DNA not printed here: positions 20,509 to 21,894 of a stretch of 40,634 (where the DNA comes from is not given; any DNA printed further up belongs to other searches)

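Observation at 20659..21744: Cupin plus heme-oxygenase-like diiron oxidase fusion with the domains in reverse order to SznF, next to a SAM methyltransferase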

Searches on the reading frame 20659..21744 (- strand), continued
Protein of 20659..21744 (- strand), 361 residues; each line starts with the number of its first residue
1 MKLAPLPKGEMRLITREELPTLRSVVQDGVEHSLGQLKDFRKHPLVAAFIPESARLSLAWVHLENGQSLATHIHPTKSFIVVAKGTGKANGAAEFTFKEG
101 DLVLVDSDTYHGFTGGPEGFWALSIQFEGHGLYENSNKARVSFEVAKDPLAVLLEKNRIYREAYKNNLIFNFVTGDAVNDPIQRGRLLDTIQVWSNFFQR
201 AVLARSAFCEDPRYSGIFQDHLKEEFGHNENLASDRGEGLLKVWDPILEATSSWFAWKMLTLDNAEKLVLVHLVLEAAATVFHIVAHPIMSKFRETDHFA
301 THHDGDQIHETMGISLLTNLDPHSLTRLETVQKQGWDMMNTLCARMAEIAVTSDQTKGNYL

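Call 39: find_encoding_contigs(protein=P0029, flank=10000, max_places=1)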
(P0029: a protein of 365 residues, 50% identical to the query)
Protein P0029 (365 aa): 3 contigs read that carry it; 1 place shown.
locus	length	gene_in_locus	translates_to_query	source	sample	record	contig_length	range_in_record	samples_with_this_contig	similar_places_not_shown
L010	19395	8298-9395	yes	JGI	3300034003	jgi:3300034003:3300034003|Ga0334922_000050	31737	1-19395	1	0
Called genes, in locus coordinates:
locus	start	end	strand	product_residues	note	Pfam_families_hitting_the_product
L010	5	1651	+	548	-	PF03009:GDPD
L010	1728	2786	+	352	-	PF21686:LigD_Prim-Pol, PF01896:DNA_primase_S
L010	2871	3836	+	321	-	PF07676:PD40 (faint), PF22494:choice_anch_I (faint), PF08450:SGL (faint), PF10282:Lactonase (weak), PF01436:NHL (faint), PF02239:Cytochrom_D1 (weak)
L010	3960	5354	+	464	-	PF04055:Radical_SAM (weak), PF12544:LAM_C (faint)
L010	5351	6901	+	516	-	PF01266:DAO (faint), PF07992:Pyr_redox_2, PF13434:Lys_Orn_oxgnase (faint), PF13454:NAD_binding_9 (faint), PF13738:Pyr_redox_3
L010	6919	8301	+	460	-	PF01266:DAO (weak), PF01494:FAD_binding_3, PF13450:NAD_binding_8 (weak)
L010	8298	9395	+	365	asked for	PF07883:Cupin_2, PF14518:Haem_oxygenas_2 (faint)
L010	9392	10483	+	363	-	PF00155:Aminotran_1_2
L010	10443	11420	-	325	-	PF08100:Dimerisation, PF00891:Methyltransf_2, PF08242:Methyltransf_12 (weak)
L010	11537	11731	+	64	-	-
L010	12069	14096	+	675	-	-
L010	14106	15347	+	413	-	-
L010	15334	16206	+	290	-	-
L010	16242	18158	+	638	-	PF00561:Abhydrolase_1, PF12697:Abhydrolase_6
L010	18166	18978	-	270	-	-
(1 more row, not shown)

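Call 48: find_related_loci(query=A1, collection=genome_contigs, flank=10000)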
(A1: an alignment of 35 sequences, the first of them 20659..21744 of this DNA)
Query A1 (361 aa) in genome_contigs; peptide patterns used: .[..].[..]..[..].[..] (x = any residue, [..] = any of these).
101 stretches matched a pattern; 74 encode a relative of the query (tblastn E <= 1e-3); 74 distinct loci.
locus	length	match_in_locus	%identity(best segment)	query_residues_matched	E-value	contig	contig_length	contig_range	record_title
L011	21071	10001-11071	49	5-350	1e-119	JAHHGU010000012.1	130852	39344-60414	MAG: Aphanothece sp. CMT-3BRIN-NPC111 scaffold_45_c1, whole genome shotgun sequence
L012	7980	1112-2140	54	11-350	5e-119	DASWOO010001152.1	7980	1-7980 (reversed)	MAG TPA_asm: Kofleriaceae bacterium isolate SMAG_U3443 k141_1410793, whole genome shotgun sequence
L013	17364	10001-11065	49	5-350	5e-114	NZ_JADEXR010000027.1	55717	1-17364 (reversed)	Aff. Roholtiella sp. LEGE 12411 NODE_30_length_55717_cov_51.035114, whole genome shotgun sequence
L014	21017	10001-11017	45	11-351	1e-98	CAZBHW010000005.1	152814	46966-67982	MAG TPA_asm: uncultured Coxiellaceae bacterium isolate binchicken_co168_365 genome assembly, contig: NODE_89_length_1528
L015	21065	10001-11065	48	5-350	2e-112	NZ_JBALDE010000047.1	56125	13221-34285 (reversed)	MAG: Nostoc sp. isolate P12650 bin 7 NODE_220_length_56125_cov_92.453882, whole genome shotgun sequence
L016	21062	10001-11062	40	10-355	5e-82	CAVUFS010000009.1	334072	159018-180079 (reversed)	MAG: uncultured Alphaproteobacteria bacterium isolate MFD04967.bin.1.129 genome assembly, contig: contig_51785, whole ge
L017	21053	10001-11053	39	10-353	2e-81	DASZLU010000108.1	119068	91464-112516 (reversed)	MAG TPA_asm: Stellaceae bacterium isolate SMAG_U5873 k141_3170559, whole genome shotgun sequence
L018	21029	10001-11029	42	11-350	4e-81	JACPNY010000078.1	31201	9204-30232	MAG: Proteobacteria bacterium isolate NC_groundwater_587_Pr5_B-0.1um_44_23 alan_book_18_scaffold_521998, whole genome sh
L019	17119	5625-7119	40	2-350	5e-81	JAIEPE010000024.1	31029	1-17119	MAG: Alphaproteobacteria bacterium isolate co.spades.DASTOOL.1kb_161 c_000000440558, whole genome shotgun sequence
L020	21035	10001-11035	44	10-349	8e-93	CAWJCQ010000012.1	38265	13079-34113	MAG: uncultured Acidimicrobiia bacterium isolate MFD04944.bin.1.304 genome assembly, contig: contig_31615, whole genome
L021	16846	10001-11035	40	6-347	4e-80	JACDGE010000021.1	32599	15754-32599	MAG: Alphaproteobacteria bacterium isolate MGR_bin404 SD2908_NODE_496_length_32599_cov_1.986850, whole genome shotgun se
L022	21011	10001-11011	42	11-350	4e-80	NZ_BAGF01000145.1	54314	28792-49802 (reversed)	Nocardia pneumoniae NBRC 100136, whole genome shotgun sequence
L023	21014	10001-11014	40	10-350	1e-79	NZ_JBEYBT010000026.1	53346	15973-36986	Nocardia sp. NPDC019395 NPDC019395_91_H9.ctg-0026, whole genome shotgun sequence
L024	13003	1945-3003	38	9-351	1e-79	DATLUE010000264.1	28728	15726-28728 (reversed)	MAG TPA_asm: Stellaceae bacterium isolate SMAG_U13975 k141_1540887, whole genome shotgun sequence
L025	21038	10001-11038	39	8-352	3e-79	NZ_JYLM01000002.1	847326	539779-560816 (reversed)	Pseudomonas orientalis strain DSM 17489 2_847326_14.2119, whole genome shotgun sequence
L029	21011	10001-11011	41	11-350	2e-78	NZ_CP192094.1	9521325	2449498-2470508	Nocardia sp. CA-084685 chromosome, complete genome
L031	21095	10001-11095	38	1-359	5e-78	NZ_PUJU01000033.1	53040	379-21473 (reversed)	Photorhabdus tasmaniensis strain T327 scaffold_0033, whole genome shotgun sequence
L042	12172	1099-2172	38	9-359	1e-75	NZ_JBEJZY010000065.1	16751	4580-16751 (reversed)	Photorhabdus viridis strain Green contig00065, whole genome shotgun sequence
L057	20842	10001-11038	38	5-352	1e-72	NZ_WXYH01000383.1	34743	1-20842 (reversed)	Rhodococcus sp. T7 MLGJGCBP_384, whole genome shotgun sequence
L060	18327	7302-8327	38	8-351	3e-72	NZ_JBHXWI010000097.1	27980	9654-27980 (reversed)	Rhodococcus sp. NPDC127593 NPDC127593_391_E10.ctg-0097, whole genome shotgun sequence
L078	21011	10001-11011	40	11-350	3e-76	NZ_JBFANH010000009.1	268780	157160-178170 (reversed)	Nocardia sp. NPDC049737 NPDC049737_20_A7.ctg-0009, whole genome shotgun sequence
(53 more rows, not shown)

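Call 69: search_protein_families(library=pfam, proteins=[L060:12693-13547:+, L057:8545-9801:-, L078:13404-14957:+, L029:14885-16303:+, L031:11079-12353:+, L042:4183-5379:+, L031:14462-15430:+], max_evalue=0.1)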
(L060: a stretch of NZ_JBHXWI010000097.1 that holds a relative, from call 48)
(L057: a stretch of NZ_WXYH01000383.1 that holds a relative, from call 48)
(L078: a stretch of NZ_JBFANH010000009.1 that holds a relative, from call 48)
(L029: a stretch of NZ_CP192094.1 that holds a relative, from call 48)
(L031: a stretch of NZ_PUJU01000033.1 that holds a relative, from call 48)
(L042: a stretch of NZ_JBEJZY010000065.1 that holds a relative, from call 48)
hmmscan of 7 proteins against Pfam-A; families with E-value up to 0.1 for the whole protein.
L060:12693-13547:+ (284 aa): 1 family
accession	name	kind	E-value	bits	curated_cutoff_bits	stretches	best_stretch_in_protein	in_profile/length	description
PF01063.24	Aminotran_4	-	1.2e-47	163.1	28.5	1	33-255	2-223/223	Amino-transferase class IV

L057:8545-9801:- (418 aa): 1 family
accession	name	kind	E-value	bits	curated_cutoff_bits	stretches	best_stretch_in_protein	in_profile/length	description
PF03301.18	Trp_dioxygenase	-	8.9e-10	38.9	34.9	1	227-324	38-140/346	Tryptophan 2,3-dioxygenase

L078:13404-14957:+ (517 aa): 5 families
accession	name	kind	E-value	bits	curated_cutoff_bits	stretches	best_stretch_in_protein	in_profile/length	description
PF17885.6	Smoa_sbd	-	6.4e-16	58.9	25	1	143-251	1-108/108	Styrene monooxygenase A putative substrate binding domain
PF01494.25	FAD_binding_3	-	0.00029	20.6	22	1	290-319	289-318/349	FAD binding domain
PF01266.30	DAO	-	0.0036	17.3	27.9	0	6-37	4-36/353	FAD dependent oxidoreductase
PF13450.12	NAD_binding_8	-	0.024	15.3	21.9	1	6-30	1-25/68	NAD(P)-binding Rossmann-like domain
PF10819.13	DUF2564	-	0.066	14.1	26.3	0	289-346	18-76/79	Protein of unknown function (DUF2564)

L029:14885-16303:+ (472 aa): 2 families
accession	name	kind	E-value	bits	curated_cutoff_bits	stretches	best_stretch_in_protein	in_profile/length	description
PF01565.28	FAD_binding_4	-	8.7e-28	97.2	26.4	1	61-195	1-138/139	FAD binding domain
PF08031.17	BBE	-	6.2e-13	49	20.6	1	423-467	1-45/45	Berberine and berberine like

L031:11079-12353:+ (424 aa): 2 families
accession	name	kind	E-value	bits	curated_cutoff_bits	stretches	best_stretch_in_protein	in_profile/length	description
PF00355.32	Rieske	-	1.9e-16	60.2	20.3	1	52-134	1-81/88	Rieske [2Fe-2S] domain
PF00848.25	Ring_hydroxyl_A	-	2.8e-16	60.5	24.9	1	197-418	3-206/208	Ring hydroxylating alpha subunit (catalytic domain)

L042:4183-5379:+ (398 aa): 4 families
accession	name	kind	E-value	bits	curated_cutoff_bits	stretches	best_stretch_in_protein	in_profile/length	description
PF02515.22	CoA_transf_3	-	6e-109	364.9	23.3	1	10-374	1-366/366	CoA-transferase family III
PF24319.2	DUF7491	-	0.0012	19.4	30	1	237-297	29-89/90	Coiled-coil region of unknown function (DUF7491)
PF21889.1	TPR1-like_2nd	-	0.079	13.6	27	0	248-294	69-115/125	TPR1-like, CTLH-containing domain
PF13986.11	DUF4224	-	0.097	13.1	22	0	288-312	5-29/45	Domain of unknown function (DUF4224)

L031:14462-15430:+ (322 aa): 1 family
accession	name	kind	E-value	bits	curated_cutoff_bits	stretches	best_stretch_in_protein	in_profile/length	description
PF02668.22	TauD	-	4.3e-68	230.6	27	1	17-281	2-267/267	Taurine catabolism dioxygenase TauD, TfdA family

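Call 90: find_encoding_contigs(protein=P0003, flank=8000, max_places=1)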
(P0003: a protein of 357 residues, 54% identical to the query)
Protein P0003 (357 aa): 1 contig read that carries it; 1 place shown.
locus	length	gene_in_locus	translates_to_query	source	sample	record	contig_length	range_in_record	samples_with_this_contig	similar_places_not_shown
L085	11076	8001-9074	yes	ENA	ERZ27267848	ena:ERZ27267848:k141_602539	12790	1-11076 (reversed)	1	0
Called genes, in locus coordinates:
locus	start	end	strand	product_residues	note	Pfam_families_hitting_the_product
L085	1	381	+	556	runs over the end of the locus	PF00732:GMC_oxred_N (weak), PF00890:FAD_binding_2 (faint), PF01266:DAO (weak), PF13450:NAD_binding_8 (weak), PF05199:GMC_oxred_C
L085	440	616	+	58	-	-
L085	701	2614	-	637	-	PF00488:MutS_V, PF20297:MSSS (weak)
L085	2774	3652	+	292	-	PF13489:Methyltransf_23, PF01209:Ubie_methyltran, PF08241:Methyltransf_11, PF08242:Methyltransf_12, PF13649:Methyltransf_25, PF13847:Methyltransf_31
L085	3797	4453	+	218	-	PF13489:Methyltransf_23, PF01209:Ubie_methyltran (weak), PF05175:MTS (weak), PF08241:Methyltransf_11, PF08242:Methyltransf_12, PF13649:Methyltransf_25, PF13847:Methyltransf_31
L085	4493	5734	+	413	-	PF02786:CPSase_L_D2 (faint), PF02655:ATP-grasp_3, PF13535:ATP-grasp_4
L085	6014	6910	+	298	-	PF00351:Biopterin_H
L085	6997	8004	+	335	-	PF00155:Aminotran_1_2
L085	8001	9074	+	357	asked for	PF02311:AraC_binding (weak), PF07883:Cupin_2 (weak)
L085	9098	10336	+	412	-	PF02655:ATP-grasp_3, PF13535:ATP-grasp_4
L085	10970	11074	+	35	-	?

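Call 91: find_encoding_contigs(protein=P0006, flank=10000, max_places=1)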
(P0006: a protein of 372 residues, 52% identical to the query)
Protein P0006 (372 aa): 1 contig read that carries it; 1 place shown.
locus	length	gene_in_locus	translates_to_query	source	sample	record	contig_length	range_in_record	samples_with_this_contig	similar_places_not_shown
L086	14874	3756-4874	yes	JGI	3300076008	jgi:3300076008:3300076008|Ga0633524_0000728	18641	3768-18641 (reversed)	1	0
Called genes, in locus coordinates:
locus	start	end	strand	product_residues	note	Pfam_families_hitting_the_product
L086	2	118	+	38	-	?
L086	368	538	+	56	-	-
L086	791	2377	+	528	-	PF00070:Pyr_redox (faint), PF01266:DAO (faint), PF07992:Pyr_redox_2, PF13434:Lys_Orn_oxgnase (faint), PF13738:Pyr_redox_3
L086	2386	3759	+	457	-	PF01266:DAO (faint), PF01494:FAD_binding_3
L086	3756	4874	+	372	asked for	PF07883:Cupin_2 (weak)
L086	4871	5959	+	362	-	PF00155:Aminotran_1_2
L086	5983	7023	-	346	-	PF08100:Dimerisation, PF00891:Methyltransf_2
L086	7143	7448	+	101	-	-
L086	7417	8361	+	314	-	-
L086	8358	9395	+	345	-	-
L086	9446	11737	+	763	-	-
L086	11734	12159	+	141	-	PF02543:Carbam_trans_N (faint)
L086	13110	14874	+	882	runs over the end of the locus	PF00665:rve (weak), PF09299:Mu-transpos_C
